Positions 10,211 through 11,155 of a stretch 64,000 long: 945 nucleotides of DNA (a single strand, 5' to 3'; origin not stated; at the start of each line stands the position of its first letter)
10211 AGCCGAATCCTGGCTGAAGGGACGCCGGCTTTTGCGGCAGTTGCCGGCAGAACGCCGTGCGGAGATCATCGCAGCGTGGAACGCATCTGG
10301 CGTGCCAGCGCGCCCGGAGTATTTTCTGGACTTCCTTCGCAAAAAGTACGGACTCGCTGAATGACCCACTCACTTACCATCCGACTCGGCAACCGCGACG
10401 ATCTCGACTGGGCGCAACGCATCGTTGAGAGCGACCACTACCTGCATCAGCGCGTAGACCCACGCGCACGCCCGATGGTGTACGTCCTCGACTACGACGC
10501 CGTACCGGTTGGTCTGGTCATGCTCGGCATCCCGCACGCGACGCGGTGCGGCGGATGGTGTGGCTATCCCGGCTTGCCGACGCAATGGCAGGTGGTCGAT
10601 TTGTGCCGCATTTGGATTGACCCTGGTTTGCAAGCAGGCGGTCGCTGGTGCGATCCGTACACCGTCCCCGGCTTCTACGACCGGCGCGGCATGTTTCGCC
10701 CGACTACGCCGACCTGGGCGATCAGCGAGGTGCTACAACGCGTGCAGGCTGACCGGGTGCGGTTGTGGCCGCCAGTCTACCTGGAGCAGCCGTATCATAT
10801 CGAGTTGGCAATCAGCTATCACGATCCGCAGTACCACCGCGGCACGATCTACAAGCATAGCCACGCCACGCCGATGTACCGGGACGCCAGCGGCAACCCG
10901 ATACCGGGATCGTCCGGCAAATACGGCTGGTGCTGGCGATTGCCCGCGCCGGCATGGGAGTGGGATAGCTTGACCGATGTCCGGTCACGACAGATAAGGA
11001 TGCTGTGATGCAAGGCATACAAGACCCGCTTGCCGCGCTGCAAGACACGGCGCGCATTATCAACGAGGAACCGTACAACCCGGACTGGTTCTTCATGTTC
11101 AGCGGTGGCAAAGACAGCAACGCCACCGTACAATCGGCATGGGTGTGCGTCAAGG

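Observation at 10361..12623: Mom-like GNAT + DndC-like PP-loop/Fe-S enzyme + mini-GNAT: candidate DNA hypermodification cassette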

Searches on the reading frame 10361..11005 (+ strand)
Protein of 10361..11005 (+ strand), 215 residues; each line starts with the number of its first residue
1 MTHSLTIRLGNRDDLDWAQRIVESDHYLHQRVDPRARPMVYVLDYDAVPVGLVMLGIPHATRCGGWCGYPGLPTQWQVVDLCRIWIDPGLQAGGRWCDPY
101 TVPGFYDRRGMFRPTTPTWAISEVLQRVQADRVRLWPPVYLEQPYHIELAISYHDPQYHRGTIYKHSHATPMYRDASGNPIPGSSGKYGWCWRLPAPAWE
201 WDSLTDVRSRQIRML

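Call 3: search_protein_families(library=pfam, proteins=[window:10361-11005:+], max_evalue=1)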
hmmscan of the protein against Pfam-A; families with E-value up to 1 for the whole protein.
window:10361-11005:+ (215 aa): 0 families

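Call 4: search_protein_families(library=phrogs, proteins=[window:10361-11005:+], max_evalue=0.01)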
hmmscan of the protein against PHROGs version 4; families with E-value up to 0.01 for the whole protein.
window:10361-11005:+ (215 aa): 1 family
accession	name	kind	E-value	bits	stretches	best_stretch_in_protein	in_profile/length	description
phrog_1384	-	other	0.0029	18.1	0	15-88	28-96/245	Mom-like DNA modification protein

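Call 5: search_protein_families(library=ncbifam, proteins=[window:10361-11005:+], max_evalue=1)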
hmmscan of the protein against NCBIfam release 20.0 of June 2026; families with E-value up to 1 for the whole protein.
window:10361-11005:+ (215 aa): 0 families

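Call 14: find_homologous_proteins(query=window:10361-11005:+, max_evalue=0.001)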
Query window:10361-11005:+ (215 aa): 312 proteins with E <= 0.001 among 405 candidates; the best 120 are listed.
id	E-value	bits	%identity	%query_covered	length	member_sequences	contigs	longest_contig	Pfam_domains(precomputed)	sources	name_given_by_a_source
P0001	5.9e-128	444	87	100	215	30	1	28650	-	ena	-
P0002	2.0e-125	435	84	100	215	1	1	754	-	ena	-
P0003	7.6e-125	433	85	100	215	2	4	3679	-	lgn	-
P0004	8.7e-120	417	80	100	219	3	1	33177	-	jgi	jgi:hypothetical protein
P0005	1.4e-115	403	78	100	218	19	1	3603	-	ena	-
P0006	2.9e-115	402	79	100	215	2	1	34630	-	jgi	jgi:hypothetical protein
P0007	2.7e-114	399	79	100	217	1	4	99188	-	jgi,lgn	jgi:hypothetical protein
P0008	8.0e-111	387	75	99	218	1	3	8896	-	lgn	-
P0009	1.8e-107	376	73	98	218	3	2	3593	-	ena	-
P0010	1.3e-106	374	72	100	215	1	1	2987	-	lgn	-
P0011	4.4e-105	369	70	98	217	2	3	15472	-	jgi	jgi:hypothetical protein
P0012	8.9e-105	368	74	100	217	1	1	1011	-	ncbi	-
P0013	1.3e-104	367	73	99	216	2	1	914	-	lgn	-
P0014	2.2e-104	366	71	99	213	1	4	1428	-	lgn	-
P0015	2.7e-104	366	71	100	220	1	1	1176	-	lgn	-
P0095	1.9e-92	327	64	100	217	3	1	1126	PF25680.2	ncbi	-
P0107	8.2e-92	325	64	98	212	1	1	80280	-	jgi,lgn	-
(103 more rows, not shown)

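Call 16: search_protein_families(library=pfam, alignment_id=A1, max_evalue=1)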
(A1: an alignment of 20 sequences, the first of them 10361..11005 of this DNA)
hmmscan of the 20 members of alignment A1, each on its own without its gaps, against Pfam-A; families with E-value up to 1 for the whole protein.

A. member 1, window:10361-11005:+ (215 aa): 0 families

B. families by the number of members that match (of 20 scanned): 4 families
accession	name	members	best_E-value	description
PF25680.1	Mom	16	4.2e-06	Mom protein family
PF09239.17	Topo-VIb_trans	2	0.013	Topoisomerase VI B subunit, transducer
PF01490.24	Aa_trans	1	0.2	Transmembrane amino acid transporter protein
PF01575.25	MaoC_dehydratas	1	0.28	MaoC like domain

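Call 17: search_solved_structures(query=A1, max_evalue=10, show_alignments=2)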
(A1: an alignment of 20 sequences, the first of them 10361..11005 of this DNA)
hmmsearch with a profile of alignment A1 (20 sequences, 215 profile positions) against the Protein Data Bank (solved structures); distinct sequences matched with E-value up to 10: 1.
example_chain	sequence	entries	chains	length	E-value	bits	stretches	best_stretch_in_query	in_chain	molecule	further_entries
7ckq_F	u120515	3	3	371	0.63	12.9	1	89-136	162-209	RNA polymerase sigma factor SigA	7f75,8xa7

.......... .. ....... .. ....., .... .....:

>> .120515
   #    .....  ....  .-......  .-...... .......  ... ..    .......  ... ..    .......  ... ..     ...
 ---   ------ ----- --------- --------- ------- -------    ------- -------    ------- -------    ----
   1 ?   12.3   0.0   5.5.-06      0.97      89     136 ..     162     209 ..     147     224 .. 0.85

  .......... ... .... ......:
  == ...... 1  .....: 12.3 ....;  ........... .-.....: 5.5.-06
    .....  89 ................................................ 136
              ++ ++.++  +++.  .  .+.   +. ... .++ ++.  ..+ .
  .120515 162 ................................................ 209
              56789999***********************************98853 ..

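Call 18: find_encoding_contigs(protein=P0107, flank=6000, max_places=3)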
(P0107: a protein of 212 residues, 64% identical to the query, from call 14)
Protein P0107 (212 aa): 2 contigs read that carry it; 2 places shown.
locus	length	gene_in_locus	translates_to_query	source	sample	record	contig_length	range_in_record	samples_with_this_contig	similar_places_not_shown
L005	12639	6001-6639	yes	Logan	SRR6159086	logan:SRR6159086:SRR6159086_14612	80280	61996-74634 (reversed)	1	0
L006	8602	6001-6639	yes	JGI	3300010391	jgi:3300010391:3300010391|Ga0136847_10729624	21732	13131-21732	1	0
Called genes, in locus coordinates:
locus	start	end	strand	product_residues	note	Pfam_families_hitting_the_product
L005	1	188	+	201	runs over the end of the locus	PF06941:NT5C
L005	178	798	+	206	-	-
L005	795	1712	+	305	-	PF02384:N6_Mtase (weak)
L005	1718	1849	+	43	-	-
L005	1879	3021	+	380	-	-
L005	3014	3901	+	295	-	PF02086:MethyltransfD12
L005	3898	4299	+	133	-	-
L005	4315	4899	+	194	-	PF00355:Rieske (weak)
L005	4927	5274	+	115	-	-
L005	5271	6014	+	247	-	PF20314:DUF6610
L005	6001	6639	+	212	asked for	-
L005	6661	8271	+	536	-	PF00145:DNA_methylase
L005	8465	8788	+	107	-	-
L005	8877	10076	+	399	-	PF20529:DUF6744 (faint)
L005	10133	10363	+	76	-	-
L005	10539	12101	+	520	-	PF00004:AAA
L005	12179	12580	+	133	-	PF06868:DUF1257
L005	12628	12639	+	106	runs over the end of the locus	-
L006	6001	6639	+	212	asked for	-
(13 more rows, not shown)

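Call 19: find_encoding_contigs(protein=P0007, flank=6000, max_places=3)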
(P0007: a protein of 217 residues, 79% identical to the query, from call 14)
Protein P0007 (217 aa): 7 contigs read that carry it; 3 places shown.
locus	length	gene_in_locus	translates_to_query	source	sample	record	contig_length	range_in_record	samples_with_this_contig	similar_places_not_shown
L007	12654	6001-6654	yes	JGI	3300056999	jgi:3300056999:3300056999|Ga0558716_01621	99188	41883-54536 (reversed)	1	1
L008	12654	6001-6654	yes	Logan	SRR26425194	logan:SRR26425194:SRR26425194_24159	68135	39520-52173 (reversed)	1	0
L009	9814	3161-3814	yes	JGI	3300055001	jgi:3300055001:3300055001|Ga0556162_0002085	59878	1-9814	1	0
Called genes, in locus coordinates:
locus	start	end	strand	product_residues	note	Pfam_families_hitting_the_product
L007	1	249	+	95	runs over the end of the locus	-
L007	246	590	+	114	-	-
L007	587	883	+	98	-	-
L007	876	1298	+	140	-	-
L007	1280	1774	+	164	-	-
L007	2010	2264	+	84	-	-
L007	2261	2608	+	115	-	-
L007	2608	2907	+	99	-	-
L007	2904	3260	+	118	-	-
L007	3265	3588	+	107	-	-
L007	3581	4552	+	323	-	PF07505:DUF5131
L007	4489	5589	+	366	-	PF00145:DNA_methylase (weak)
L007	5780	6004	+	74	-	-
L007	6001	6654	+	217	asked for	-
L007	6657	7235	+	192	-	-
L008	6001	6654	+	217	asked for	-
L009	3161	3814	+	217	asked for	-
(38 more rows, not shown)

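Call 20: find_related_loci(query=A1, collection=viral_contigs, flank=6000)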
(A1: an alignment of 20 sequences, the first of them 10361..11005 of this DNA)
Query A1 (215 aa) in viral_contigs; peptide patterns used: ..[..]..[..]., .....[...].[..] (x = any residue, [..] = any of these).
40 stretches matched a pattern; 16 encode a relative of the query (tblastn E <= 1e-3); 16 distinct loci.
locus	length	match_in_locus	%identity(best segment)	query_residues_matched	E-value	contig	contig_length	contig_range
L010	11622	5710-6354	88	1-215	2e-129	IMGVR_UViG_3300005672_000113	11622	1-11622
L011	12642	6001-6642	89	2-215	2e-127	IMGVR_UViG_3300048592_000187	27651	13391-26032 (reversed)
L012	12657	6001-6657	80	1-215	2e-118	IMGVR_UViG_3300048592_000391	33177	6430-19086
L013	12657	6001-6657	80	1-215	4e-116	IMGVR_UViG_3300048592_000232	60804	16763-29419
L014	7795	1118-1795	64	1-215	3e-90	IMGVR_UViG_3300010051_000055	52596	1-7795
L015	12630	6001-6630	63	5-214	1e-89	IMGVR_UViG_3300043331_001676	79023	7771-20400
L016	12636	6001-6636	62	3-214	3e-85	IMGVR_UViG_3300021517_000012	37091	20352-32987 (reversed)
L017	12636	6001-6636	62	3-214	3e-85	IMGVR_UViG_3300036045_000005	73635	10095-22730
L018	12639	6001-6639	58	2-214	2e-84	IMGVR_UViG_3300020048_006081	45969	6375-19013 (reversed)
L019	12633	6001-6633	61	5-215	2e-83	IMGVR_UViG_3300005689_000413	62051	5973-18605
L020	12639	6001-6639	58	5-214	7e-81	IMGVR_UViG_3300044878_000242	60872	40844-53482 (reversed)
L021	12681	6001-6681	57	5-215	5e-79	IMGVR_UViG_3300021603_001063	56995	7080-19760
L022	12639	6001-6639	58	2-214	9e-83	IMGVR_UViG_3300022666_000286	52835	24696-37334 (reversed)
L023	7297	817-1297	66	1-215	1e-35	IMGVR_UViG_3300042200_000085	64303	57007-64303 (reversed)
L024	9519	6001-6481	66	1-215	1e-35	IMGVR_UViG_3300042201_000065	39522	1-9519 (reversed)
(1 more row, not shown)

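Call 47: predict_structure(alignment_id=A1)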
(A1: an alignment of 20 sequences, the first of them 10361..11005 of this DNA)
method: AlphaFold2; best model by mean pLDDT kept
length: 215 residues; sequences in the alignment: 20
mean_pLDDT: 79.7   pTM: 0.79
mean pLDDT of the five models: 79.7, 79.5, 75.8, 66.8, 57.3
residues with pLDDT >= 90: 69; 70-90: 96; 50-70: 30; < 50: 20
segments of 3 or more residues with pLDDT < 50: 60-74, 213-215
pLDDT, mean of each block of 10 residues (from residue 1): 79 95 90 86 93 80 37 60 88 87 90 90 88 72 70 80 86 91 88 78 63 45
secondary structure, 60 per line:
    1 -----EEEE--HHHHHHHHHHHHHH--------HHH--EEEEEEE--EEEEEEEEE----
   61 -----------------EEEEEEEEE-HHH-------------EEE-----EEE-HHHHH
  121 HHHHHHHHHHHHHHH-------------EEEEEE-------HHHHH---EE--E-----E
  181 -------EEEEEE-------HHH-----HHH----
elements in order: E6-9 H12-25 E39-45 E48-56 E78-86 E104-106 E112-114 H116-135 E149-154 H162-166 E188-193

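Call 51: fold_search(model_id=the predicted structure, library=pdb)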
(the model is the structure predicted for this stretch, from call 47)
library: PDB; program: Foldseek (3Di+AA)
matches with E <= 10: 729; with E <= 0.001: 118
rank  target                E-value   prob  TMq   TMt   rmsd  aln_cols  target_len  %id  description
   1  5icw_D                8.3e-06  1.00  0.45  0.53   7.4       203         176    9  Crystal structure of human NatF (hNaa60) homodimer bound to Coenzyme A (released 2016-06-22)
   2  8bv8_B                1.1e-05  1.00  0.48  0.51   9.0       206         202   12  Crystal structure of the phage Mu protein Mom inactive mutant S124A (released 2023-12-20)
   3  9mto_B                1.7e-05  1.00  0.44  0.63   5.8       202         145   13  Crystal structure of acetyltransferase CBU0801 from Coxiella burnetii (released 2025-01-22)
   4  4e2a_A                2.4e-05  1.00  0.42  0.51   7.4       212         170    8  Crystal Structure of the Putative acetyltransferase from Streptococcus mutans (released 2013-03-13)
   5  4e2a_B                2.7e-05  1.00  0.42  0.51   7.4       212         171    8  Crystal Structure of the Putative acetyltransferase from Streptococcus mutans (released 2013-03-13)
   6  8osp_A                4.8e-05  1.00  0.46  0.55   7.2       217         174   10  GCN5-related N-Acetyltransferase from Lactobacillus curiae (released 2023-07-05)
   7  8iym_A                4.8e-05  1.00  0.38  0.50   6.8       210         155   10  Crystal structure of a protein acetyltransferase, HP0935 (released 2024-04-10)
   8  6vfm_A                5.4e-05  1.00  0.46  0.57   7.0       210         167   12  Crystal structure of SpeG allosteric polyamine acetyltransferase from Bacillus thuringiensis (released 2020-02-19)
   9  5icw_C                5.4e-05  1.00  0.44  0.53   7.3       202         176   10  Crystal structure of human NatF (hNaa60) homodimer bound to Coenzyme A (released 2016-06-22)
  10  8iym_B                5.8e-05  1.00  0.45  0.61   6.7       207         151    9  Crystal structure of a protein acetyltransferase, HP0935 (released 2024-04-10)
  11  5hh1                  5.8e-05  1.00  0.44  0.48   7.8       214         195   10  Crystal structure of human Naa60 mutant - F34A in complex with CoA (released 2016-09-14)
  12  4mbu_A                7.4e-05  1.00  0.49  0.61   5.1       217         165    8  Crystal structure of N-acetyltransferase from Staphylococcus aureus Mu50 (released 2014-09-03)
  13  8bv8_A                7.4e-05  1.00  0.48  0.47   9.7       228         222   14  Crystal structure of the phage Mu protein Mom inactive mutant S124A (released 2023-12-20)
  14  5hh0                  7.9e-05  1.00  0.45  0.48   8.2       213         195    9  Crystal structure of human Naa60 in complex with CoA (released 2016-09-14)
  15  2ob0_B                9.5e-05  1.00  0.45  0.61   7.0       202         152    9  Human MAK3 homolog in complex with Acetyl-CoA (released 2006-12-26)
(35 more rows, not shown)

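Call 62: find_related_loci(query=A1, collection=metagenome_contigs, flank=6000)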
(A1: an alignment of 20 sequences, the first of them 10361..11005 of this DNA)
Query A1 (215 aa) in metagenome_contigs; peptide patterns used: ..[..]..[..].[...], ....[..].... (x = any residue, [..] = any of these).
223 stretches matched a pattern; 49 encode a relative of the query (tblastn E <= 1e-3); 49 distinct loci.
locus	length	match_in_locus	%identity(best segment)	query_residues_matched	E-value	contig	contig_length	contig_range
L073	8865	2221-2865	88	1-215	2e-129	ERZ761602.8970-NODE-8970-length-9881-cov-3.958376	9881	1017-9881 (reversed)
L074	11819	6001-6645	88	1-215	2e-129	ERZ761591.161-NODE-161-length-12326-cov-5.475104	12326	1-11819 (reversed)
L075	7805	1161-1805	88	1-215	6e-129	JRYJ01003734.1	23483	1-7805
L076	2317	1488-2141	74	1-215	2e-112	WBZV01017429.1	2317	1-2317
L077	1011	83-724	74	1-214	1e-113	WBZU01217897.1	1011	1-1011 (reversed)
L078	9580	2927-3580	71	1-215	1e-100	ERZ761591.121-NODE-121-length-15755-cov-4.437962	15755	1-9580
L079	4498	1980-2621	69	1-214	2e-98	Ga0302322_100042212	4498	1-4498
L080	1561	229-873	67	1-215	3e-105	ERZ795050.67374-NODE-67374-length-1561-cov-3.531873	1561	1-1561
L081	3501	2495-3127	70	9-215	2e-99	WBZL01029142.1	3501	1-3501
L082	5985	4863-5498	67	4-215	4e-97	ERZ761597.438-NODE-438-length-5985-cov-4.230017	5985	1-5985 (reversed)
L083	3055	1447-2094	68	4-215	9e-99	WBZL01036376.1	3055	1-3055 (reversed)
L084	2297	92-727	67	4-215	3e-100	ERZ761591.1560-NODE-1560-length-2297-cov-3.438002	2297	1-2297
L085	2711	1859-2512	68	1-215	1e-98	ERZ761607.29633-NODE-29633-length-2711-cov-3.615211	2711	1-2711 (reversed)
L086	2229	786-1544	57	1-215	7e-98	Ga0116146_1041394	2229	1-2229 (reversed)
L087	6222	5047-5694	67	4-215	4e-94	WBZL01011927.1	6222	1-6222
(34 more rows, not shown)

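Call 79: search_protein_families(library=pfam, proteins=[L005:5271-6011:+], max_evalue=0.01)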
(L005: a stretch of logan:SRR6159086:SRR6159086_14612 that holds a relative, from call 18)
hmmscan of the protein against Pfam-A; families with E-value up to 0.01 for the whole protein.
L005:5271-6011:+ (247 aa): 1 family
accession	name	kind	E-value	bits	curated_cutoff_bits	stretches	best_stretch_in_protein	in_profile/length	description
PF20314.3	DUF6610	-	1.4e-32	113.4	27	1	41-235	29-198/198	Family of unknown function (DUF6610)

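Call 92: fold_search(model_id=the predicted structure, library=viral)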
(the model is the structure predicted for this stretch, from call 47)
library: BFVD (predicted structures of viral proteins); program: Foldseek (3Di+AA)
matches with E <= 10: 558; with E <= 0.001: 35
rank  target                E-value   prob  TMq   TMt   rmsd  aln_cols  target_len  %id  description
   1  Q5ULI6                5.9e-08  1.00  0.52  0.48   7.8       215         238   16  Orf128 [Lactobacillus phage LP65]
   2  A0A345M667            1.3e-07  1.00  0.51  0.62   6.4       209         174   18  (no name in the UniProt tables at hand)
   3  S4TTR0                2.3e-07  1.00  0.50  0.53  10.2       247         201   16  Mom [Salmonella phage FSL SP-031]
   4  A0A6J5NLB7            3.4e-07  1.00  0.49  0.54  13.8       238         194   16  NAT_SF domain containing protein [uncultured Caudovirales phage]
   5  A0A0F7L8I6            8.7e-07  1.00  0.46  0.57   8.5       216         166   17  Uncharacterized protein [uncultured marine virus]
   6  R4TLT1                1.5e-06  1.00  0.47  0.56   7.9       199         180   16  Uncharacterized protein [Halorubrum tailed virus 4]
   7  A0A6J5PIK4            1.7e-06  1.00  0.46  0.52  12.2       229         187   16  Uncharacterized protein [uncultured Caudovirales phage]
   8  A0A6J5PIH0            8.3e-06  1.00  0.51  0.54   8.0       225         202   14  NAT_SF domain containing protein [uncultured Caudovirales phage]
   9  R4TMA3                1.5e-05  1.00  0.46  0.37   7.7       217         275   16  Uncharacterized protein [Haloarcula hispanica tailed virus 1]
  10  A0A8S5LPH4            1.6e-05  1.00  0.46  0.20   5.4       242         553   13  Endonuclease-like protein [Myoviridae sp. ct0f722]
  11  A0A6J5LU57            2.3e-05  1.00  0.48  0.14   6.0       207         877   15  ART-PolyVal-like domain-containing protein [uncultured Caudovirales phage]
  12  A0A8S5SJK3            4.0e-05  1.00  0.44  0.16   5.2       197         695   11  Amidoligase enzyme [Siphoviridae sp. ct4Uy2]
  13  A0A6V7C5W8            4.2e-05  1.00  0.51  0.40   8.7       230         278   15  (no name in the UniProt tables at hand)
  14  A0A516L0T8            4.2e-05  1.00  0.48  0.32   6.5       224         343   12  (no name in the UniProt tables at hand)
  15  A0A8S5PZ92            1.1e-04  1.00  0.48  0.49   6.5       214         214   13  Aspartate 1-decarboxylase [Siphoviridae sp. ctG0D7]
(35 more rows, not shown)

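Call 93: search_dna_similar(query=window:10361-11005:+, collection=phages, mode=protein, max_evalue=0.01, max_rows=20)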
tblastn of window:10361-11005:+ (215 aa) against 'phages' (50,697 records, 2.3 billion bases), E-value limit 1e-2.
No match.

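Call 106: find_related_loci(query=A1, collection=genome_contigs, flank=6000)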
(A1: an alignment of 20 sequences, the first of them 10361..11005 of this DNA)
Query A1 (215 aa) in genome_contigs; peptide patterns used: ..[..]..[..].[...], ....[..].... (x = any residue, [..] = any of these).
117 stretches matched a pattern; 6 encode a relative of the query (tblastn E <= 1e-3); 6 distinct loci.
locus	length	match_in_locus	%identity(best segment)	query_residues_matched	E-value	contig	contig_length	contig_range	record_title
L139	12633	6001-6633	64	4-214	6e-90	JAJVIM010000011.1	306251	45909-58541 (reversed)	MAG: Anaerolineae bacterium isolate Bin_81R c_000000000085_partial_81277_387528, whole genome shotgun sequence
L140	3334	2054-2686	61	4-214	5e-85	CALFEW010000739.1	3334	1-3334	MAG TPA_asm: uncultured Chloroflexi bacterium isolate SRR5576001_bin.34_CONCOCT_v1.1_MAG genome assembly, contig: ERZ795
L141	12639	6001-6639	58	2-214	3e-83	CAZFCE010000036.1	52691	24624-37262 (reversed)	MAG TPA_asm: uncultured Caldilineaceae bacterium isolate binchicken_co20_290 genome assembly, contig: NODE_1540_length_5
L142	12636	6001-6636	55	4-214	3e-79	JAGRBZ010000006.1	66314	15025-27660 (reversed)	MAG: Anaerolineae bacterium isolate HKST-UBA12 NODE_6_length_66314_cov_9.654936, whole genome shotgun sequence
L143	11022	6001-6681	56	5-215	8e-79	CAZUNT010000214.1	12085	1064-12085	MAG TPA_asm: uncultured Caldilineaceae bacterium isolate binchicken_co7_199 genome assembly, contig: NODE_6407_length_12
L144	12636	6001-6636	52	4-214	1e-77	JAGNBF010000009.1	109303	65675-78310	MAG: Chloroflexota bacterium isolate Go_Eff_bin_125 Go_Eff_177_length_109303_cov_9.108348, whole genome shotgun sequence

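Call 108: search_protein_families(library=padloc, proteins=[window:10361-11005:+], max_evalue=0.01)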
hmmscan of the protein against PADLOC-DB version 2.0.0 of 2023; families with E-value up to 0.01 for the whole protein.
window:10361-11005:+ (215 aa): 0 families
